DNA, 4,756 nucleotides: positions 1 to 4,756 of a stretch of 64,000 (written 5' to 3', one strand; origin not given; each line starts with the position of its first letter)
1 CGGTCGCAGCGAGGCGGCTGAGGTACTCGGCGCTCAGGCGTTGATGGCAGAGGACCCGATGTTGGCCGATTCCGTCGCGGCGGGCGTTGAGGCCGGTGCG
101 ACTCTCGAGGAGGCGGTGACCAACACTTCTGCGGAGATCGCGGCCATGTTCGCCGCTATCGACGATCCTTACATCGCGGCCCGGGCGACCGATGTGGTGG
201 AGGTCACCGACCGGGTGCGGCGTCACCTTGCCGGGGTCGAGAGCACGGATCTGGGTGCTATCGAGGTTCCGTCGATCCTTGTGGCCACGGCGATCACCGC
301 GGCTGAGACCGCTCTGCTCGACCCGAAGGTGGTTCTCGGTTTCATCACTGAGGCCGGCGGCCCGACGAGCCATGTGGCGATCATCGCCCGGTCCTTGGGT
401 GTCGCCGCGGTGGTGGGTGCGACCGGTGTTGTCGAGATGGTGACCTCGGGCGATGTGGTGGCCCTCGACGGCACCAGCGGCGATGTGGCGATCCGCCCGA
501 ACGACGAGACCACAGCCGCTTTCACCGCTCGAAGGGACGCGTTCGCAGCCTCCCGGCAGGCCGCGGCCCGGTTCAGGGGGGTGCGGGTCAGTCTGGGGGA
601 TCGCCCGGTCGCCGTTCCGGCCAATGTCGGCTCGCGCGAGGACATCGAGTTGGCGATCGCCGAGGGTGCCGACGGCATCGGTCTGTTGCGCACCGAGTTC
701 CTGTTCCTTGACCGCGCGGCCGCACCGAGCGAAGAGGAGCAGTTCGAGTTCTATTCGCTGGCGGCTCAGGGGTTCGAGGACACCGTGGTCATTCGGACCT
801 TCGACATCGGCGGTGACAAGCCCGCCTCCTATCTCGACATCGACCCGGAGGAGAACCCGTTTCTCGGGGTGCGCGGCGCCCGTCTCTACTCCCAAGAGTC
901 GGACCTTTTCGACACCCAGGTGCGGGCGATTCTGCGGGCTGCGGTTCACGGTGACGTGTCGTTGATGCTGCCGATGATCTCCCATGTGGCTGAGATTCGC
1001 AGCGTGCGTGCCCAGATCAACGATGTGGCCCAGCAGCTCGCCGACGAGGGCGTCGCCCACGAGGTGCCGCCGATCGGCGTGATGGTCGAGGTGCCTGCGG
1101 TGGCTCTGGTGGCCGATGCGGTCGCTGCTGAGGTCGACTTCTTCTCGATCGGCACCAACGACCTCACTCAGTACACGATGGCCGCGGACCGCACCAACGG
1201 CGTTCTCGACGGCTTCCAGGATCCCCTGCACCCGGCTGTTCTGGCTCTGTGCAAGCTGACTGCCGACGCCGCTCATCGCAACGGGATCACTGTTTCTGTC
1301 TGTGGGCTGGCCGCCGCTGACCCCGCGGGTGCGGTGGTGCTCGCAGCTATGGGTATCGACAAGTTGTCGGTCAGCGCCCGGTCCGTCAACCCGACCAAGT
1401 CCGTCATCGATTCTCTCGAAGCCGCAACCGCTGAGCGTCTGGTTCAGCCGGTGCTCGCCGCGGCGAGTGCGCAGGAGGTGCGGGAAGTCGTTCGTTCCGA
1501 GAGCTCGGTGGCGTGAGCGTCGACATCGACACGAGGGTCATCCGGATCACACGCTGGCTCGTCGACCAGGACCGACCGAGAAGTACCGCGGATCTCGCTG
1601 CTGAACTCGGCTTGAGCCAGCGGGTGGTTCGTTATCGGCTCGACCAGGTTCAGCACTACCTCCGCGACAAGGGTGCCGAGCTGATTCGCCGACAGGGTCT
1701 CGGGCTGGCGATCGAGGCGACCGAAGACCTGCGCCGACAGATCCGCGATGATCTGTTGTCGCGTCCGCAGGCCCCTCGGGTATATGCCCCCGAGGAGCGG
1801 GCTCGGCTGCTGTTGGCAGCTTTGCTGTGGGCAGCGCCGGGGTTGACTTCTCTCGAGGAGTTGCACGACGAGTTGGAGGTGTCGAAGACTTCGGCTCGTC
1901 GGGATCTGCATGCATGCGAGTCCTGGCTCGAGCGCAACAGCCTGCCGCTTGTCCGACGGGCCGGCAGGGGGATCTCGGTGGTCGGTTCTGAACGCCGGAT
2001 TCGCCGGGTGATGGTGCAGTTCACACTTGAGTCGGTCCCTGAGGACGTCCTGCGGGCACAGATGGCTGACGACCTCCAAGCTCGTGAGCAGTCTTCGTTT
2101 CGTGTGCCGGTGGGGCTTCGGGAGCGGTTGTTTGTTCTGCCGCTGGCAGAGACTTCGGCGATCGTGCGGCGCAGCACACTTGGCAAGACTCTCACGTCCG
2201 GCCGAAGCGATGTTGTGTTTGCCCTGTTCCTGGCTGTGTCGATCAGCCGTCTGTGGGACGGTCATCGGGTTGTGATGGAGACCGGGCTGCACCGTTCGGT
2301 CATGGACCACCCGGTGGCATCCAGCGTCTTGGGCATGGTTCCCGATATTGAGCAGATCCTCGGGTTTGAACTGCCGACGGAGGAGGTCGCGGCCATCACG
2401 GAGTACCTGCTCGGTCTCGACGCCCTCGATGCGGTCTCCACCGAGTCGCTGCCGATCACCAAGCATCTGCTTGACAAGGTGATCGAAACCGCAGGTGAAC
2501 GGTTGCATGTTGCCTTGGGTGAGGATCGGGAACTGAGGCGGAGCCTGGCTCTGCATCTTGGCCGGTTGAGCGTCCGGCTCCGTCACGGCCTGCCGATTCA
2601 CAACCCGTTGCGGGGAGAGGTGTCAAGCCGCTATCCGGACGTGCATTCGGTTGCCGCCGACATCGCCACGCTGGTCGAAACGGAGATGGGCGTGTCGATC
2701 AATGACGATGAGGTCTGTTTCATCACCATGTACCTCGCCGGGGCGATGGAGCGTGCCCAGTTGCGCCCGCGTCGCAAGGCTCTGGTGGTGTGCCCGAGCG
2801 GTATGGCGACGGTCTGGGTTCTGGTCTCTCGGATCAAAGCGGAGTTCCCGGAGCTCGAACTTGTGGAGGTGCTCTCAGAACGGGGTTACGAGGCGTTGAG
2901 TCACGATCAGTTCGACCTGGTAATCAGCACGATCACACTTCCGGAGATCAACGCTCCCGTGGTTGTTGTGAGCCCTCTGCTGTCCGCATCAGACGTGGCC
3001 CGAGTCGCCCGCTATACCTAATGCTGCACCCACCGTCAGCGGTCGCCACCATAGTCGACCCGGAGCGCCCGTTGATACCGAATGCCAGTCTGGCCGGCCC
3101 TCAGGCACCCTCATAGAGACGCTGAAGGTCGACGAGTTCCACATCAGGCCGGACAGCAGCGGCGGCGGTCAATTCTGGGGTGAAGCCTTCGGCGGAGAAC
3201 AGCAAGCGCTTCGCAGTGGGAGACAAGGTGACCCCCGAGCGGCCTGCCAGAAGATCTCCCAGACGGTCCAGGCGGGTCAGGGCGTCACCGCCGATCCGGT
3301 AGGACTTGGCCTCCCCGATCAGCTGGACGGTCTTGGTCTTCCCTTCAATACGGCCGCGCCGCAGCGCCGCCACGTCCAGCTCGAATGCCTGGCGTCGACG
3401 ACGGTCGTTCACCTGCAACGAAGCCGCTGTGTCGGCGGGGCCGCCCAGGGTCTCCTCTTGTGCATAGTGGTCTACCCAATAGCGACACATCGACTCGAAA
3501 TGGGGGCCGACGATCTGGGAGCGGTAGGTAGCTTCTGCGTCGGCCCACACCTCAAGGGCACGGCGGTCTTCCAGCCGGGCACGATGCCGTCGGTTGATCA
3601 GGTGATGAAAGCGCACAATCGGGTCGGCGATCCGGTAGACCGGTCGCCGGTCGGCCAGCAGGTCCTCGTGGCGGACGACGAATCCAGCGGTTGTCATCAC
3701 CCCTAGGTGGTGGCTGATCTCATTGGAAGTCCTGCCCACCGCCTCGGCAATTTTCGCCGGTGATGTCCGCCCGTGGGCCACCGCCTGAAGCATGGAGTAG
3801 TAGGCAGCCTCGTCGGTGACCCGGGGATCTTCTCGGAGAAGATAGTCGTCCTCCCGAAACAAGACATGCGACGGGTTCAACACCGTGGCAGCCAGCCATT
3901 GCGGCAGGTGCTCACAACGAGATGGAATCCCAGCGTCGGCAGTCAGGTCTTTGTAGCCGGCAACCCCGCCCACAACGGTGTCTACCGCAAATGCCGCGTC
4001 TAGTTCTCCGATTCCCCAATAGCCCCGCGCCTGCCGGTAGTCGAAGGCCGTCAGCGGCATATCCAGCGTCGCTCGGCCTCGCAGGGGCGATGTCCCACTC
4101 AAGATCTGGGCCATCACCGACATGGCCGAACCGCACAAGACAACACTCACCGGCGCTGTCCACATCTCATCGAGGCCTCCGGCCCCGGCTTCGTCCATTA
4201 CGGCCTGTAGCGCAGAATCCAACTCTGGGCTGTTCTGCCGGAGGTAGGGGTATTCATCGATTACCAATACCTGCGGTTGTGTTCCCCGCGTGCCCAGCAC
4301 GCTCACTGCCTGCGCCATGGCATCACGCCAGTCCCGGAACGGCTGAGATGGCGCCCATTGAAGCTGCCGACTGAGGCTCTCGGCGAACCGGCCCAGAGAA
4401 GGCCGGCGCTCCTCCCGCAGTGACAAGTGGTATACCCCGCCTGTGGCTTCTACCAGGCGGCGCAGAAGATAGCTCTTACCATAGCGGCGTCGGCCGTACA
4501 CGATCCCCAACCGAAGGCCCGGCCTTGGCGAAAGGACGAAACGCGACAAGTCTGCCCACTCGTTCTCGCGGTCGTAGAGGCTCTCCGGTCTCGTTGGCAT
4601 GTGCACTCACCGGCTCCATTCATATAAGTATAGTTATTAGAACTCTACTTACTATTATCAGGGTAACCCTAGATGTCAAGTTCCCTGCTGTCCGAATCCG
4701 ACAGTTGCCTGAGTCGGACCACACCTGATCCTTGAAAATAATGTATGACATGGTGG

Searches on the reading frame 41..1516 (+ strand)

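Call 29: search_protein_families(library=ncbifam, proteins=[window:41-1516:+], max_evalue=0.001)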
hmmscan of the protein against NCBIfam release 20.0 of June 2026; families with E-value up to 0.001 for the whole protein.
window:41-1516:+ (491 aa): 26 families (the best 25 are shown)
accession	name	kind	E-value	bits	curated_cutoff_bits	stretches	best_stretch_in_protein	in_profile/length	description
TIGR01417.1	PTS_I_fam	equivalog_domain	2.3e-134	448.9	341.7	1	2-484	78-564/565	phosphoenolpyruvate--protein phosphotransferase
NF008382.0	PRK11177.1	equivalog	4.9e-126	421.7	824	1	2-485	79-566/575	phosphoenolpyruvate-protein phosphotransferase PtsI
NF008283.0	PRK11061.1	equivalog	8.7e-100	335.1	583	1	3-484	249-731/748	phosphoenolpyruvate--protein phosphotransferase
NF005057.0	PRK06464.1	equivalog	7.1e-59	199.6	598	2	269-463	597-792/798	phosphoenolpyruvate synthase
TIGR01418.1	PEP_synth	equivalog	5.3e-53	180.5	739.75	2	249-460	567-783/784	pyruvate, water dikinase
TIGR01828.1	pyru_phos_dikin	equivalog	6.1e-39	133.7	843.45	2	270-446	652-850/865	pyruvate, phosphate dikinase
NF008478.1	PRK11377.1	equivalog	2.5e-19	69.7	520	1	1-149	322-470/473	dihydroxyacetone kinase phosphoryl donor subunit DhaM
NF004881.0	PRK06241.2-2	equivalog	4.6e-10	38.4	883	1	98-156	836-894/898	phosphoenolpyruvate synthase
NF006150.0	PRK08296.1-2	subfamily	6e-09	34.6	650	1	66-157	521-610/633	hypothetical protein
NF052631.1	prodigiosin_PigC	equivalog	1.7e-08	32.8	1300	1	74-152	806-882/883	prodigiosin ligase PigC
NF004882.0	PRK06241.2-3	equivalog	2.8e-08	32.4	850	1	99-151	766-818/827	phosphoenolpyruvate synthase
NF004531.0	PRK05878.1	equivalog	3.9e-08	32.3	456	1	98-183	403-487/534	pyruvate, phosphate dikinase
NF006153.0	PRK08296.1-5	subfamily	5.7e-08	31.6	578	1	49-151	510-605/608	hypothetical protein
NF004883.0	PRK06241.2-4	equivalog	2.3e-07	29.4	1063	1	98-164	859-924/928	phosphoenolpyruvate synthase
NF004878.0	PRK06241.1-3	subfamily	8.3e-07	27.5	945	1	78-151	817-888/891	phosphoenolpyruvate synthase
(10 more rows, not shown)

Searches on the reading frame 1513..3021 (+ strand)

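Call 29: search_protein_families(library=ncbifam, proteins=[window:1513-3021:+], max_evalue=0.001)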
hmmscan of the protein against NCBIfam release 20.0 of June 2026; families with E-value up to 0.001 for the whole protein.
window:1513-3021:+ (502 aa): 6 families
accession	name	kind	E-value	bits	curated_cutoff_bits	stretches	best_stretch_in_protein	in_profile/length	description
NF053736.1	AcpB_EbpR_MafR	subfamily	7.1e-15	55.2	130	2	236-498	196-476/481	AcpB/EbpR/MafR family transcriptional regulator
NF047357.1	antiterm_GlcT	equivalog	2.7e-11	43.3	320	1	322-419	76-171/272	glucose PTS transporter transcription antiterminator GlcT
NF046042.1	LicT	equivalog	6.9e-09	35.4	300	1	318-413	72-165/273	BglG family transcription antiterminator LicT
NF007295.0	PRK09772.1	equivalog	0.00014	21.3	322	1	321-411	77-164/278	transcriptional antiterminator BglG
NF007366.0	PRK09863.1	equivalog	0.00027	19.5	426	0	373-477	306-407/586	putative frv operon regulatory protein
NF041397.1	TranRegGlpR_Halo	equivalog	0.00085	19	300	0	93-136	3-44/253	HTH-type transcriptional regulator GlpR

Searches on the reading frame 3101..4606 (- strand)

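Call 29: search_protein_families(library=ncbifam, proteins=[window:3101-4606:-], max_evalue=0.001)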
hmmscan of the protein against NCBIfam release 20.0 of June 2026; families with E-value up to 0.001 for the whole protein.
window:3101-4606:- (501 aa): 1 family
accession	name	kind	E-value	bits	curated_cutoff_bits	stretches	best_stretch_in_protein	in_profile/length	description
NF033788.1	HTH_metalloreg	subfamily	1.4e-05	24.8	55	1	271-329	15-71/77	metalloregulator ArsR/SmtB family transcription factor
